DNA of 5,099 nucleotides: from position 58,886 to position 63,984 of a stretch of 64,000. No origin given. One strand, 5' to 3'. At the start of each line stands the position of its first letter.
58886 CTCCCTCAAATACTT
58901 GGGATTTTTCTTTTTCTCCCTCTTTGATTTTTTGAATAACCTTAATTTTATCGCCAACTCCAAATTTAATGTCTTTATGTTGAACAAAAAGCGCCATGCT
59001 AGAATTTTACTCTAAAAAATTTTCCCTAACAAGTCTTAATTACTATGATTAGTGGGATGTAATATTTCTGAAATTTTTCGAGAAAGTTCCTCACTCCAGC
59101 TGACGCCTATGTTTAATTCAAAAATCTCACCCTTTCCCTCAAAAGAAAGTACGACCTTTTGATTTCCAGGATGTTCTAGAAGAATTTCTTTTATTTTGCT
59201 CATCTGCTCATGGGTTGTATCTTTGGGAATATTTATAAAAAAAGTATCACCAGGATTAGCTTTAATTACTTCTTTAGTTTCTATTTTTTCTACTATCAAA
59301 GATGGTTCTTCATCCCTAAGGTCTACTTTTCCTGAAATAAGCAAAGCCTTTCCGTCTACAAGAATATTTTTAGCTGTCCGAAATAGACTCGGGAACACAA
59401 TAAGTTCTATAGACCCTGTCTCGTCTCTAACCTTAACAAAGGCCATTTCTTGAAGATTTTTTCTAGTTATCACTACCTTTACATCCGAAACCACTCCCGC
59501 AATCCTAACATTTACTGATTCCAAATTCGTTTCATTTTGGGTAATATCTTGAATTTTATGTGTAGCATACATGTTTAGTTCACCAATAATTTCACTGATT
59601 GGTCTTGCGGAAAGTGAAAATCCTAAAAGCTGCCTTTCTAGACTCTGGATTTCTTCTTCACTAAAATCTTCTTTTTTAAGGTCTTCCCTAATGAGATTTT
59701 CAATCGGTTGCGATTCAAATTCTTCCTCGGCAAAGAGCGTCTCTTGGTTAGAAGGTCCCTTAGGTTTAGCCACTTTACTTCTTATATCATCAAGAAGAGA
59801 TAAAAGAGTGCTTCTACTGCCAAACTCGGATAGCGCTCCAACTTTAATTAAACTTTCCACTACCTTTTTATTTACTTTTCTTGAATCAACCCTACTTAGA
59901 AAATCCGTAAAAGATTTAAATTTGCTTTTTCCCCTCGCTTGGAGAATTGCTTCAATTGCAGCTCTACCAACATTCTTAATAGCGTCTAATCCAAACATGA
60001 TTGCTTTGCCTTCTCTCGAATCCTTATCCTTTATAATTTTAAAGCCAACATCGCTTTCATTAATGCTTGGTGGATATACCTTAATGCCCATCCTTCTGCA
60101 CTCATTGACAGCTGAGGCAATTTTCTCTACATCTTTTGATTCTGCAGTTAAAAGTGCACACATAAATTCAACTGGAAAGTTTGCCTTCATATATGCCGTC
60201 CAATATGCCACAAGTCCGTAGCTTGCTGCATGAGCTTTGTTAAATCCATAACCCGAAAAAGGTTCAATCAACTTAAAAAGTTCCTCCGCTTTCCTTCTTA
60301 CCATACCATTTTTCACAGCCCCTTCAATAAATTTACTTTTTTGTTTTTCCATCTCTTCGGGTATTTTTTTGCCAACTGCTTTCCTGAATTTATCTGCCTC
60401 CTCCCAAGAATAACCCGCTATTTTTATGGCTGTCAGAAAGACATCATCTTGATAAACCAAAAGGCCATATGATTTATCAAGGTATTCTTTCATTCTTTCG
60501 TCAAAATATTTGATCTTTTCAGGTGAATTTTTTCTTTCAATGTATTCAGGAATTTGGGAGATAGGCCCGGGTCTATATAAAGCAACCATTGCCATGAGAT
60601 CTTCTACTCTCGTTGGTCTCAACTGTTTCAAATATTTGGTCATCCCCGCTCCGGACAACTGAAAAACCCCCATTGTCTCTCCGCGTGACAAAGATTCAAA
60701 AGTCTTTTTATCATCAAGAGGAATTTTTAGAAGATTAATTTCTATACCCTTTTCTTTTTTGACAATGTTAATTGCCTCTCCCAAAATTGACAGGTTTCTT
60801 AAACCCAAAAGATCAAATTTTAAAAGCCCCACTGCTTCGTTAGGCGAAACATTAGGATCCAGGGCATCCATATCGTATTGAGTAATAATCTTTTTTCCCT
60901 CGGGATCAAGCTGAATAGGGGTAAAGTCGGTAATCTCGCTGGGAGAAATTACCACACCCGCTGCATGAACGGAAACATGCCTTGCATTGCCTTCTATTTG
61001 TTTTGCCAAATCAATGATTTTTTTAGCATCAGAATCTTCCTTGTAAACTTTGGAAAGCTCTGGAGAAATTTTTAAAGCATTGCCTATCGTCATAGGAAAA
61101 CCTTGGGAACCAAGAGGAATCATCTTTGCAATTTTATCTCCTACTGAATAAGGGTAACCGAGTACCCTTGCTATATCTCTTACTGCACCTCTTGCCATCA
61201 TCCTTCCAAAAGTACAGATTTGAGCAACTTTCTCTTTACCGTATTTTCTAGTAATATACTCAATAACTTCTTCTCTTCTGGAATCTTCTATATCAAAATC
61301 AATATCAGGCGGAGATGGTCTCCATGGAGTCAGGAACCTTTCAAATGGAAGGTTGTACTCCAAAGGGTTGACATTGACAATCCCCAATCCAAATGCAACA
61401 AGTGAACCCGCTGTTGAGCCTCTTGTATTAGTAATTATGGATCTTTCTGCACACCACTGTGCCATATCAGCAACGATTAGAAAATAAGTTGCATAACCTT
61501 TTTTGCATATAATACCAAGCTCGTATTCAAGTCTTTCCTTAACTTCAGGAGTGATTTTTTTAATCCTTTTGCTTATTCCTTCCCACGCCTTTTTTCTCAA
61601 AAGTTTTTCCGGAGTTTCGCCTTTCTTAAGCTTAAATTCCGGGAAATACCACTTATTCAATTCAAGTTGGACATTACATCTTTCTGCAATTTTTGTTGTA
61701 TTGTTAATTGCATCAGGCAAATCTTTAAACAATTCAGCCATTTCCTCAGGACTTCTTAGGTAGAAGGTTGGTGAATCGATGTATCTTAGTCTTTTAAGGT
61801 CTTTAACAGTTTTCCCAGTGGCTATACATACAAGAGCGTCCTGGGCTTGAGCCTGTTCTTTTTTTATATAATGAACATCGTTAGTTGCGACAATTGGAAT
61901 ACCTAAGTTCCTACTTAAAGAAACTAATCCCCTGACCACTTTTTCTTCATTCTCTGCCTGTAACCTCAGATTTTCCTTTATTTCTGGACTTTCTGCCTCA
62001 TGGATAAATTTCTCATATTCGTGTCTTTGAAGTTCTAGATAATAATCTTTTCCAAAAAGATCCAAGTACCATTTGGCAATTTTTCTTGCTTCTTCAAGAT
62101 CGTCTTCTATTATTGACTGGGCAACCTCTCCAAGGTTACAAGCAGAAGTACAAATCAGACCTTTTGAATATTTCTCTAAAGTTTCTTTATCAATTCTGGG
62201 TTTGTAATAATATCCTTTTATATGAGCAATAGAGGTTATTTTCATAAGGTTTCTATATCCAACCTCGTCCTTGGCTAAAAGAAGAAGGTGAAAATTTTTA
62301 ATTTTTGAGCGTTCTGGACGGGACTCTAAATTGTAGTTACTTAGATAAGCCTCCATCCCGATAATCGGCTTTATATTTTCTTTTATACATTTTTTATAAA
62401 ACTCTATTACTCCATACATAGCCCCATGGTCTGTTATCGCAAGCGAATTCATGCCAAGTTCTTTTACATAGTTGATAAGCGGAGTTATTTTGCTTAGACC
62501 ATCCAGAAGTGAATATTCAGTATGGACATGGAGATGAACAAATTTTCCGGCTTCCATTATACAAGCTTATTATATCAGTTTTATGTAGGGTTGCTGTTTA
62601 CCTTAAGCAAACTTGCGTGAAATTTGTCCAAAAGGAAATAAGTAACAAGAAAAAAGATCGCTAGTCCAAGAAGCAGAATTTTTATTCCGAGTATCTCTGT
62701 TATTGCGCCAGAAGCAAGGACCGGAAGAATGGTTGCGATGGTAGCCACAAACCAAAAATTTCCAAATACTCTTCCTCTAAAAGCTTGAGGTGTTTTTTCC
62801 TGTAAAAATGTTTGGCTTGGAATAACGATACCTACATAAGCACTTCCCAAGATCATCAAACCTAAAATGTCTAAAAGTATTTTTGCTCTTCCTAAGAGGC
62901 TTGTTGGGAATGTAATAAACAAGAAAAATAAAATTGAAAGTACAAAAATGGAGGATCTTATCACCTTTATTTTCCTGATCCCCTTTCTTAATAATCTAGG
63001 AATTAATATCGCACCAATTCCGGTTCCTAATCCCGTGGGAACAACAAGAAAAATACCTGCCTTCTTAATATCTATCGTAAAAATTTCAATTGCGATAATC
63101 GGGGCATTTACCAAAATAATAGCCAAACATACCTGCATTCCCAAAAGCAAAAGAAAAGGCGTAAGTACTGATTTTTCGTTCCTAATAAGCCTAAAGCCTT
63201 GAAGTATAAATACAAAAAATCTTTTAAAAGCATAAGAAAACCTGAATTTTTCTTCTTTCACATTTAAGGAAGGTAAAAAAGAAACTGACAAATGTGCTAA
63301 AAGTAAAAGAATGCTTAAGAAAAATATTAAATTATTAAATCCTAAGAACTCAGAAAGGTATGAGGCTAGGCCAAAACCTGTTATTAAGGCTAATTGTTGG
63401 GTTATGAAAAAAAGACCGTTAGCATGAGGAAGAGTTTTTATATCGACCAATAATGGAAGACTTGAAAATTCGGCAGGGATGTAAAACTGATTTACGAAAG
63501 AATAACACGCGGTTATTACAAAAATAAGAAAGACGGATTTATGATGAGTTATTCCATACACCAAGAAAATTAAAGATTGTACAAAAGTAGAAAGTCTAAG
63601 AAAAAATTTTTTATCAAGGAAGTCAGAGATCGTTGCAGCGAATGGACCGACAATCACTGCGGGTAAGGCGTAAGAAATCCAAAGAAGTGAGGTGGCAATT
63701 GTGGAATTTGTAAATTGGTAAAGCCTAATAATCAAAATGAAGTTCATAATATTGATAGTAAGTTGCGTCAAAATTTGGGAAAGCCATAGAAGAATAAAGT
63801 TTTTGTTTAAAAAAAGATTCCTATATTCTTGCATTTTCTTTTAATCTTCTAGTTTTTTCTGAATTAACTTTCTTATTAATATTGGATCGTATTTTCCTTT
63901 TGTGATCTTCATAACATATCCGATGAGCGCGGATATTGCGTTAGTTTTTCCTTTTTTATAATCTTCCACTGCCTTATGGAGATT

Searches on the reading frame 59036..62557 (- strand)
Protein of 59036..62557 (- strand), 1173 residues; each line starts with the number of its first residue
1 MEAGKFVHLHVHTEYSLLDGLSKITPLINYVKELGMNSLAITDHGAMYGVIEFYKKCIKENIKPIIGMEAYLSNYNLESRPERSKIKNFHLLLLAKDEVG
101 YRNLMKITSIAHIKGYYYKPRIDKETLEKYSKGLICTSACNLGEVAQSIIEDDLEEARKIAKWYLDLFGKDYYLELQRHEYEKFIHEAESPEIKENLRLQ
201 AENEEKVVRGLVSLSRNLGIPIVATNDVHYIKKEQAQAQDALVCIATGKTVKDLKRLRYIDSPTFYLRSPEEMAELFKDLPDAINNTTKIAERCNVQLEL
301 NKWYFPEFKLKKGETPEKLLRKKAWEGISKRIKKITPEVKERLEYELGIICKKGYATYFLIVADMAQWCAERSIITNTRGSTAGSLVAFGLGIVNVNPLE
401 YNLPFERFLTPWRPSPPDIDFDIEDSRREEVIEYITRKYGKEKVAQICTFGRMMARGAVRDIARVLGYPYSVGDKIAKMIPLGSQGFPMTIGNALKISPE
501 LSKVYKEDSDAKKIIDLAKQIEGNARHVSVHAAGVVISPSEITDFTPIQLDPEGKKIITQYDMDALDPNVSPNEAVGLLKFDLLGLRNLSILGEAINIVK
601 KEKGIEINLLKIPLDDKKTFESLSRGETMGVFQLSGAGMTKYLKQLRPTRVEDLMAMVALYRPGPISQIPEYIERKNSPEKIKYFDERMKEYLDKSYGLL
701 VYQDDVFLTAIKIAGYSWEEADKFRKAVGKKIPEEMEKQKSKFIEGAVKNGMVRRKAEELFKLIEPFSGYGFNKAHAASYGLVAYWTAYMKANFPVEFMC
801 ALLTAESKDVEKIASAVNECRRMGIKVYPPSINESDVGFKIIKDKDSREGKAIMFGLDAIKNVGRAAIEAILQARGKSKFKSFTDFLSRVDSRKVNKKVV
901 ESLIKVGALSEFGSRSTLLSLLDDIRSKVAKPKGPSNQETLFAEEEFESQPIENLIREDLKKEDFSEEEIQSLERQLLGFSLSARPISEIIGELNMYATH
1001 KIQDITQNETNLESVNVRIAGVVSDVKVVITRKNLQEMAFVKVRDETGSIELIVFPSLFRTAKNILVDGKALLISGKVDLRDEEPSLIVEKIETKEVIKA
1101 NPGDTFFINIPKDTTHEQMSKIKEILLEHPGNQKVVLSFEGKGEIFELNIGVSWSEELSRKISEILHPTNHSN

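Call 79: search_protein_families(library=pfam, proteins=[window:59036-62557:-], max_evalue=0.0001)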
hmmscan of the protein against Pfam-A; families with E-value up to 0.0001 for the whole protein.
window:59036-62557:- (1173 aa): 5 families
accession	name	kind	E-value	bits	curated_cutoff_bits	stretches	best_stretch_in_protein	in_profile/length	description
PF07733.18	DNA_pol3_alpha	-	1.4e-88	297.3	23.9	1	319-585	2-260/260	Bacterial DNA polymerase III alpha NTPase domain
PF02811.25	PHP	-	6.1e-57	193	26.4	1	8-179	1-164/164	PHP domain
PF17657.6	DNA_pol3_finger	-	1.4e-54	184.4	22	1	588-751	1-166/166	Bacterial DNA polymerase III alpha subunit finger domain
PF14579.12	HHH_6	-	9.3e-28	96.7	25.6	1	824-916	1-88/90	Helix-hairpin-helix motif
PF01336.31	tRNA_anti-codon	-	2.2e-13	50.4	27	1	1017-1093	1-73/75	OB-fold nucleic acid binding domain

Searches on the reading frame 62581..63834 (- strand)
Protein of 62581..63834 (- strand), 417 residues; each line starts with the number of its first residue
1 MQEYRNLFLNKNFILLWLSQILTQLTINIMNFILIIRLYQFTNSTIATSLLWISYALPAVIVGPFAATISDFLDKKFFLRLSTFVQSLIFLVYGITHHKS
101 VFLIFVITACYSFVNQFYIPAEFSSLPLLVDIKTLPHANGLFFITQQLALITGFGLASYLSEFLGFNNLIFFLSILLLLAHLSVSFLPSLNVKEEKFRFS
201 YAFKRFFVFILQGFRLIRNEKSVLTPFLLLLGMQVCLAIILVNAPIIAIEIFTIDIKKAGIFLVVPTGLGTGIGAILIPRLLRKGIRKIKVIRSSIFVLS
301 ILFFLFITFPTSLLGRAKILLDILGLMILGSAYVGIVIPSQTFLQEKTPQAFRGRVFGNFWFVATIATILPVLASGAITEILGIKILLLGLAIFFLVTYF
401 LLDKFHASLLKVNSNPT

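Call 79: search_protein_families(library=pfam, proteins=[window:62581-63834:-], max_evalue=0.0001)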
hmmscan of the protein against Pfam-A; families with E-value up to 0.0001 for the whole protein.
window:62581-63834:- (417 aa): 2 families
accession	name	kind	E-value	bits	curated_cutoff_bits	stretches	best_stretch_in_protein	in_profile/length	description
PF07690.21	MFS_1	-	1.9e-22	80.1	33.4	1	16-370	1-345/347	Major Facilitator Superfamily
PF05977.19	MFS_3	-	4.3e-07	29.2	27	1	10-406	9-394/524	Transmembrane secretion effector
